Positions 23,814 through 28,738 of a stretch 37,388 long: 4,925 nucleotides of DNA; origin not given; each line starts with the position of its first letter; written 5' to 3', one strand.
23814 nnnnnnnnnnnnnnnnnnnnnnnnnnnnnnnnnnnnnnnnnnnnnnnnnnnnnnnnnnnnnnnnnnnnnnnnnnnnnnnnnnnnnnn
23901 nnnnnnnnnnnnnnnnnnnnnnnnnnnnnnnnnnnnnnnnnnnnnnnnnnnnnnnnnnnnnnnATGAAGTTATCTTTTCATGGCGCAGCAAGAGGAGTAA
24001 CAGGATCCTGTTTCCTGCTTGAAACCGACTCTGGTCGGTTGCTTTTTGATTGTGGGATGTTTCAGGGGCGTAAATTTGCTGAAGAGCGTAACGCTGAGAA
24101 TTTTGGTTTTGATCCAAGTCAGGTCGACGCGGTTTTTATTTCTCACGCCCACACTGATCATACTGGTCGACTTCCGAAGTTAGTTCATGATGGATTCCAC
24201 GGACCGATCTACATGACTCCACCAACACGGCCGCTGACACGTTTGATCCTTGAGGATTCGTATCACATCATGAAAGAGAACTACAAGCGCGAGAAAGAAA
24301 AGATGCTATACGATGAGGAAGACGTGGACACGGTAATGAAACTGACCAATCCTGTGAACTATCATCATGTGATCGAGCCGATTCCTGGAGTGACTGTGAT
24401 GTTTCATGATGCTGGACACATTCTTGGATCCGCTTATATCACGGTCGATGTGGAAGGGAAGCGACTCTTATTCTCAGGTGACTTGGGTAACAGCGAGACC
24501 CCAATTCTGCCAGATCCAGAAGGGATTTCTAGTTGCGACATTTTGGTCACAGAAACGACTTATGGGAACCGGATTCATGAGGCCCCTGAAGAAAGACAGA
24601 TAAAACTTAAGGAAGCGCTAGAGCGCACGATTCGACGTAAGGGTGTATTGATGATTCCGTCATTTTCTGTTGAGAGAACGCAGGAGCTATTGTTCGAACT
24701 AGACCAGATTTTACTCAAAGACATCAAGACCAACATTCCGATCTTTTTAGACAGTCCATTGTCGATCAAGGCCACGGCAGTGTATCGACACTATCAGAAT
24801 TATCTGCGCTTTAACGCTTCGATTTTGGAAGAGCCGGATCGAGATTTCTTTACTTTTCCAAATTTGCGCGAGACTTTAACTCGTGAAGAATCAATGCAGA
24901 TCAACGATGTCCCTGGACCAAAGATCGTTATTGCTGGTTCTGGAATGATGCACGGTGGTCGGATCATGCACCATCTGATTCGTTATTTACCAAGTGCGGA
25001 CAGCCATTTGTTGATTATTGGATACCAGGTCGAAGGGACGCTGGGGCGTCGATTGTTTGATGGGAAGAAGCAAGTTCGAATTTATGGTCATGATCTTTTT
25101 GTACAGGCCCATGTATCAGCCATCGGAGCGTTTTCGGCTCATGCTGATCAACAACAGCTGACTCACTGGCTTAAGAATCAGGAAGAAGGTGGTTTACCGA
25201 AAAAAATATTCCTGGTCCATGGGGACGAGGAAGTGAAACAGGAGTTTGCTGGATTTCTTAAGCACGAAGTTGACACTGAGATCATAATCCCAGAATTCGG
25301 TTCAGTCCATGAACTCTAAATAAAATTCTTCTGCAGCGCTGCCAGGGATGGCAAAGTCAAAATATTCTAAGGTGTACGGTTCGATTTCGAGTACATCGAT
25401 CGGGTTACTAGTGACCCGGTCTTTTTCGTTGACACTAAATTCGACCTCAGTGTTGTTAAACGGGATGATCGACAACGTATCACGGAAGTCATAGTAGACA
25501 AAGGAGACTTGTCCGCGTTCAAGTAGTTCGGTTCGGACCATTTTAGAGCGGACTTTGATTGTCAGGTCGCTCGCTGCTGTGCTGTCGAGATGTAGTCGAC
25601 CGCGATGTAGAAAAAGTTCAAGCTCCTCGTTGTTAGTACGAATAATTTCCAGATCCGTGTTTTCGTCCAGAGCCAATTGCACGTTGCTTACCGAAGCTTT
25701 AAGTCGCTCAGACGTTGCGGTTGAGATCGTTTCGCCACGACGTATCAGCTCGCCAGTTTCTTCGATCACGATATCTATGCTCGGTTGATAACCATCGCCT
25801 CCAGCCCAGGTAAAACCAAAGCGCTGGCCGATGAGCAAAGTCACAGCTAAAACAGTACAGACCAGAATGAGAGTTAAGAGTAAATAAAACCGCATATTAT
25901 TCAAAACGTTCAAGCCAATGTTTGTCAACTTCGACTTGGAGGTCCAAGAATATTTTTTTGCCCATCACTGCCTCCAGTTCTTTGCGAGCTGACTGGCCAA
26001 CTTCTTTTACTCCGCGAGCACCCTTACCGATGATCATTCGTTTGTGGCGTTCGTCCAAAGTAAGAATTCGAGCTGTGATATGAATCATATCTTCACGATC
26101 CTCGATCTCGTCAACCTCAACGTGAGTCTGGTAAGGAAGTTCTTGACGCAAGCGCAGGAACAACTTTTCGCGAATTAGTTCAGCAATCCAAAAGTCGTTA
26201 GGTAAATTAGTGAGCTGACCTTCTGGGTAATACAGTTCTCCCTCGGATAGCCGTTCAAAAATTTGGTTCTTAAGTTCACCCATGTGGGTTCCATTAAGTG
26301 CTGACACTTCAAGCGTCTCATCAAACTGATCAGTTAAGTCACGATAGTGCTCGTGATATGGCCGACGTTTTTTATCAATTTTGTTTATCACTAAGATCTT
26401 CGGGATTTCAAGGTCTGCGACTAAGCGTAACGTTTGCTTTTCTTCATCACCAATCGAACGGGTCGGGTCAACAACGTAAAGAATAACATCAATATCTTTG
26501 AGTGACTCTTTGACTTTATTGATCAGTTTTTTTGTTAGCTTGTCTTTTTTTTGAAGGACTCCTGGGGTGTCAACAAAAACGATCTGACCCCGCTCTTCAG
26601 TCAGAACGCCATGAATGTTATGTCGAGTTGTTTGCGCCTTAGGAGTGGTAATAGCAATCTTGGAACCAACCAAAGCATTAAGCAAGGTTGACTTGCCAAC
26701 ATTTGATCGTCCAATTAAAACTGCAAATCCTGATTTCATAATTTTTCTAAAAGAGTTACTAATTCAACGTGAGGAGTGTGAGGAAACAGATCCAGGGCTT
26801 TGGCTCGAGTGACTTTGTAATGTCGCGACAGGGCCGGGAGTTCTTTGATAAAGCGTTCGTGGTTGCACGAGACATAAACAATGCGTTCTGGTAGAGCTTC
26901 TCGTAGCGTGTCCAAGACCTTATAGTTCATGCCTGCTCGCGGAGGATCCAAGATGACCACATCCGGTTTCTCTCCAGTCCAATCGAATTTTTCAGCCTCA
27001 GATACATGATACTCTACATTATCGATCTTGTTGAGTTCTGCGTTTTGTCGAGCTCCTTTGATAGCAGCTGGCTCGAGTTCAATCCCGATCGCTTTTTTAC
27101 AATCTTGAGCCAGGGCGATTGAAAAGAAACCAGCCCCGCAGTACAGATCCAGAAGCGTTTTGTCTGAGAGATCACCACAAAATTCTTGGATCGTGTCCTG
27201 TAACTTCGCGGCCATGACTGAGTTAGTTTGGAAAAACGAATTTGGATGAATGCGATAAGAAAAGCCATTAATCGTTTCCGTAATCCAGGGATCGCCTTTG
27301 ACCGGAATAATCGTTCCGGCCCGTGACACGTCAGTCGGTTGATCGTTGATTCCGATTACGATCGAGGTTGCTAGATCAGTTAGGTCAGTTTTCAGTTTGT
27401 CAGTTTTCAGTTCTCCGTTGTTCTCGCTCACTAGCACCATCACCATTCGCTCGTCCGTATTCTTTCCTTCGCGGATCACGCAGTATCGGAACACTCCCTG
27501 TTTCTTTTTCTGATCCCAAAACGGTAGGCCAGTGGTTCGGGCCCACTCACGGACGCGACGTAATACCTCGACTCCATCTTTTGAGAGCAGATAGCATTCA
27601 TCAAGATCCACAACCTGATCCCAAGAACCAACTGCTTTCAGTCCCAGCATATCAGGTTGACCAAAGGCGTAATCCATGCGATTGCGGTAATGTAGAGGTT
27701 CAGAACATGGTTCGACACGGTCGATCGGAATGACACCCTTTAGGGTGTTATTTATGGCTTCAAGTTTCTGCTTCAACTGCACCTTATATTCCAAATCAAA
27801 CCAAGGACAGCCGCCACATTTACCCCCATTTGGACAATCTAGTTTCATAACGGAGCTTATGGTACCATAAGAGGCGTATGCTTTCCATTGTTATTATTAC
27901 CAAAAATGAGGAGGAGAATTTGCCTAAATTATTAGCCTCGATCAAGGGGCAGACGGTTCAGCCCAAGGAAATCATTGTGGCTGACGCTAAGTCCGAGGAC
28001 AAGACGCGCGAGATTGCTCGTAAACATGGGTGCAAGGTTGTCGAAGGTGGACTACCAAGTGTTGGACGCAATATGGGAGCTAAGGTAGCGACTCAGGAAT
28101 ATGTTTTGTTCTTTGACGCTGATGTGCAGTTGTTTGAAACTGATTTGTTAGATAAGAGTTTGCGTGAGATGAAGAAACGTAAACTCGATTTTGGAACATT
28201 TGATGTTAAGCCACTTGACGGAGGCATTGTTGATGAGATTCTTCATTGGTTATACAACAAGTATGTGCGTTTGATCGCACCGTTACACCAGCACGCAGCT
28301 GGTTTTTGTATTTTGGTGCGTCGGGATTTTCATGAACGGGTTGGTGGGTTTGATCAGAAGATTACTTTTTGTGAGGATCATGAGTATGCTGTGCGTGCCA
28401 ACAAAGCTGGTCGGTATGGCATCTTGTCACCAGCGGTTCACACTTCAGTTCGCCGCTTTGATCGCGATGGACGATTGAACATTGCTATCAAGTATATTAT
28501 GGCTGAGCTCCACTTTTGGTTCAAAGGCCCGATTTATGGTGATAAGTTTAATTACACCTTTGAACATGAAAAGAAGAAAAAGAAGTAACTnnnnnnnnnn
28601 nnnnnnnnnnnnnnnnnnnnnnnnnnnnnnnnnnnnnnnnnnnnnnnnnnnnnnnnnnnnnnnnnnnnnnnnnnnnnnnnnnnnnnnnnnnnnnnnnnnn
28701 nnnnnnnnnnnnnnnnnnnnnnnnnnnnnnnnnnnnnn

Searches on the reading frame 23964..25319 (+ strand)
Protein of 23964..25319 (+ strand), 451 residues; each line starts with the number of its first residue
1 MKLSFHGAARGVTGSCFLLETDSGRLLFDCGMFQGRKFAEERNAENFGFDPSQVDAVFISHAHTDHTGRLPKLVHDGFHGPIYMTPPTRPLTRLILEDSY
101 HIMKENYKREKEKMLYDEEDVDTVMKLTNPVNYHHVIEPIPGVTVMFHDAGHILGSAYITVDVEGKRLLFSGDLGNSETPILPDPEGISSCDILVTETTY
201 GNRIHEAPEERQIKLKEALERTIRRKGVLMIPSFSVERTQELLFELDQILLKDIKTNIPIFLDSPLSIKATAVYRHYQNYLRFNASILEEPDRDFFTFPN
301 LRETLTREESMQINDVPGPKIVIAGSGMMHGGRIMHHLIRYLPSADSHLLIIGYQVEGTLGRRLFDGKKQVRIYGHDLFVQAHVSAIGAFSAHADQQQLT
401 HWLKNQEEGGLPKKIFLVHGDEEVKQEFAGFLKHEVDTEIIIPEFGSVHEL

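Call 7: search_protein_families(library=pfam, proteins=[window:23964-25319:+], max_evalue=0.01)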
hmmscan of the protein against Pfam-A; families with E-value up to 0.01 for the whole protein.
window:23964-25319:+ (451 aa): 6 families
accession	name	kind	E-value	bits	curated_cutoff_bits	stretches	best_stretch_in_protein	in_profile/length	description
PF10996.14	Beta-Casp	-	3.9e-35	121.4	27.7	1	239-364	1-120/120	Beta-Casp domain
PF00753.33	Lactamase_B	-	1.8e-18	67.7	22.7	1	11-185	3-161/196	Metallo-beta-lactamase superfamily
PF16661.11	Lactamase_B_6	-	2.3e-12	47.1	27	1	18-171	1-159/193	Metallo-beta-lactamase superfamily domain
PF07521.17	RMMBL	-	2.4e-11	43.9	21.6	1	380-443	4-63/63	Zn-dependent metallo-hydrolase RNA specificity domain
PF12706.13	Lactamase_B_2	-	3.2e-07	30.6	27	1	25-199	2-165/200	Beta-lactamase superfamily domain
PF13483.12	Lactamase_B_3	-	0.0007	20.1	24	1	14-67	7-50/160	Beta-lactamase superfamily domain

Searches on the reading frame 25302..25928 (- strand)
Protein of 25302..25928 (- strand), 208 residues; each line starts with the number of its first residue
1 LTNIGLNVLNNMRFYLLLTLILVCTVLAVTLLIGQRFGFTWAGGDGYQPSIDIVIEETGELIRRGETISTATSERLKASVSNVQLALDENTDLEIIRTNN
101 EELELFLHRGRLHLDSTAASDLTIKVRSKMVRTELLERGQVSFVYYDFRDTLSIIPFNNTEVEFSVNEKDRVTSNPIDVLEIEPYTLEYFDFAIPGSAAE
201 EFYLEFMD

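Call 8: search_protein_families(library=pfam, proteins=[window:25302-25928:-], max_evalue=0.01)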
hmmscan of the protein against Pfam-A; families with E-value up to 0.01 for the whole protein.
window:25302-25928:- (208 aa): 1 family
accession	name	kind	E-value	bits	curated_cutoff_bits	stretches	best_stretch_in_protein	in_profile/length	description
PF04773.18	FecR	-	9.6e-05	23.2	24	1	67-135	2-73/97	FecR protein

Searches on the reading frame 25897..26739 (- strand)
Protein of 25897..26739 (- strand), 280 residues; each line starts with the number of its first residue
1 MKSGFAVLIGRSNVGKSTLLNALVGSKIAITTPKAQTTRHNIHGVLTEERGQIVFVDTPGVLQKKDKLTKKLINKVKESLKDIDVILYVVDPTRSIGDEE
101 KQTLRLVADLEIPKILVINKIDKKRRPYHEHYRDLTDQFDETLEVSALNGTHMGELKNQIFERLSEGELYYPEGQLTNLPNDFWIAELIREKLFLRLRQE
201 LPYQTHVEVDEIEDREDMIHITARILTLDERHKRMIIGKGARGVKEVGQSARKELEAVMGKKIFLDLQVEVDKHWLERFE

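Call 8: search_protein_families(library=pfam, proteins=[window:25897-26739:-], max_evalue=0.01)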
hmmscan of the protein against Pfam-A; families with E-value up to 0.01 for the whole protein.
window:25897-26739:- (280 aa): 19 families
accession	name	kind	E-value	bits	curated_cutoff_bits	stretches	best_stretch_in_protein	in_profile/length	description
PF01926.29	MMR_HSR1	-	3.4e-26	92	21.9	1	7-120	3-113/113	50S ribosome-binding GTPase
PF07650.23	KH_2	-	5.6e-13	49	22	1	200-276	1-78/78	KH domain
PF00350.29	Dynamin_N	-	1.5e-11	45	27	2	46-120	96-166/168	Dynamin family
PF02421.24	FeoB_N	-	3.9e-11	43.2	27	1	7-159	4-155/156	Ferrous iron transport protein B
PF00009.33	GTP_EFTU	-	7.8e-11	42.3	26.5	1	41-162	65-184/188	Elongation factor Tu GTP binding domain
PF04548.22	AIG1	-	8.7e-11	42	27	1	7-109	4-109/212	AIG1 family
PF03193.22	RsgA_GTPase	-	3.2e-08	34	30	1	3-61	106-168/174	RsgA GTPase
PF16897.10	MMR_HSR1_Xtn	-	1.3e-05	25.6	35.2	1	112-164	56-104/106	C-terminal region of MMR_HSR1 domain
PF09439.16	SRPRB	-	2.7e-05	24.1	25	1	7-93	7-83/178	Signal recognition particle receptor beta subunit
PF02492.25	cobW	-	0.00033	20.7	20.7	1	40-127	72-159/180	CobW/HypB/UreG, nucleotide-binding domain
PF03029.23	ATP_bind_1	-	0.001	19.4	27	1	42-168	82-211/240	Conserved hypothetical ATP binding protein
PF13401.12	AAA_22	-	0.0016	19.2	27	1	3-97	5-97/130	AAA domain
PF13304.12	AAA_21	-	0.0023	18.5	27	0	5-24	1-20/304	AAA domain, putative AbiEii toxin, Type IV TA system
PF00071.28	Ras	-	0.0025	17.8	21.6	1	7-159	3-155/162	Ras family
PF13175.12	AAA_15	-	0.0026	17.9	32.1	1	5-131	25-92/374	AAA ATPase domain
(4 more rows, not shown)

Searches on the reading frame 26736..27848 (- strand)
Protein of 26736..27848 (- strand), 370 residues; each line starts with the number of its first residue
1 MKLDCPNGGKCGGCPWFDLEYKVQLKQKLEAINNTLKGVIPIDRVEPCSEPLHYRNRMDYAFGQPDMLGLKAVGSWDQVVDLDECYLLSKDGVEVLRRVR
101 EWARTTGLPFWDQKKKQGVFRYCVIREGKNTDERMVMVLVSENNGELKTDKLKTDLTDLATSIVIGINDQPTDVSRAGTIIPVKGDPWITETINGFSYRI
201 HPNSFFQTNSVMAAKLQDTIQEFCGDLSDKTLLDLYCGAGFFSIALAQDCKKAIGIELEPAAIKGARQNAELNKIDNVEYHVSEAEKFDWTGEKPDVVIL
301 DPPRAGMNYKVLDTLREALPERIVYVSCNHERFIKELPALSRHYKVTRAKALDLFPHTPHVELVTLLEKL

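Call 8: search_protein_families(library=pfam, proteins=[window:26736-27848:-], max_evalue=0.01)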
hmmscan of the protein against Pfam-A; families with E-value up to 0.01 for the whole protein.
window:26736-27848:- (370 aa): 14 families
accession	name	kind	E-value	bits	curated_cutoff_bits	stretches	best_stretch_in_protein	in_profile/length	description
PF05958.17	tRNA_U5-meth_tr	-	1.6e-30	106.8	23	2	196-288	170-261/357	tRNA (Uracil-5-)-methyltransferase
PF13847.12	Methyltransf_31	-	1.7e-15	57.4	27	1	228-340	3-125/145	Methyltransferase domain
PF02475.24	TRM5-TYW2_MTfase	-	1.3e-09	38.7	28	1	229-333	37-143/164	TRM5/TYW2 methyltransferase domain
PF13649.12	Methyltransf_25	-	2.5e-09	38.1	27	1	233-300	2-70/97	Methyltransferase domain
PF03602.21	Cons_hypoth95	-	3.3e-09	37.1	24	1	221-337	37-161/182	Conserved hypothetical protein 95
PF05175.20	MTS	-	4.5e-08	33.4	23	1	228-303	31-107/170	Methyltransferase small domain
PF06325.19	PrmA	-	7.2e-08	32.7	22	1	227-299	160-231/296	Ribosomal protein L11 methyltransferase (PrmA)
PF09445.16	Methyltransf_15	-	1.3e-07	31.8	22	1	230-311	2-88/165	RNA cap guanine-N2 methyltransferase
PF08241.18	Methyltransf_11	-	2.3e-06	28.6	21.2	1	233-299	1-65/95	Methyltransferase domain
PF01170.24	UPF0020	-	0.00068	19.8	22.3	0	208-303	8-130/197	RMKL-like, methyltransferase domain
PF13489.12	Methyltransf_23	-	0.00075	19.7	27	1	212-299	5-86/164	Methyltransferase domain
PF08242.18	Methyltransf_12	-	0.00083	20.5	30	1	233-299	1-70/98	Methyltransferase domain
PF01209.24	Ubie_methyltran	-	0.0012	18.7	20.1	1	216-298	35-120/233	ubiE/COQ5 methyltransferase family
PF02390.23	Methyltransf_4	-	0.005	16.8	24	1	230-287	3-62/173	Putative methyltransferase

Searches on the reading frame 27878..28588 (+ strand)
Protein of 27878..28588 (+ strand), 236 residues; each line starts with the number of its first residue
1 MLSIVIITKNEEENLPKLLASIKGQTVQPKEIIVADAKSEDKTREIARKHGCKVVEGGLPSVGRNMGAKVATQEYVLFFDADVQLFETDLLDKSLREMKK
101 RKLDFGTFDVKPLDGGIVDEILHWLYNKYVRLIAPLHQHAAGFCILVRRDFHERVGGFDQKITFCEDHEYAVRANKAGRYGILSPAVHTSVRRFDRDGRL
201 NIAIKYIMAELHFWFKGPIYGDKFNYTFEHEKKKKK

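Call 8: search_protein_families(library=pfam, proteins=[window:27878-28588:+], max_evalue=0.01)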
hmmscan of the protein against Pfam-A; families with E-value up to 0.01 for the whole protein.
window:27878-28588:+ (236 aa): 5 families
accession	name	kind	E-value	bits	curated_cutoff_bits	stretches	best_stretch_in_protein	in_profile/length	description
PF00535.33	Glycos_transf_2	-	6.4e-22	78.7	23.3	1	3-155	1-167/168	Glycosyl transferase family 2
PF10111.15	Glyco_tranf_2_2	-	6.3e-06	26.3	27.3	0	5-100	3-108/276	Glycosyltransferase like family 2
PF13641.12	Glyco_tranf_2_3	-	0.0029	18.1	27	1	3-180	4-200/230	Glycosyltransferase like family 2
PF13506.12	Glyco_transf_21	-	0.0039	17.1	21.7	0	70-192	28-157/174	Glycosyl transferase family 21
PF13632.12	Glyco_trans_2_3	-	0.0088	16.3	27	0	75-190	1-124/198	Glycosyl transferase family group 2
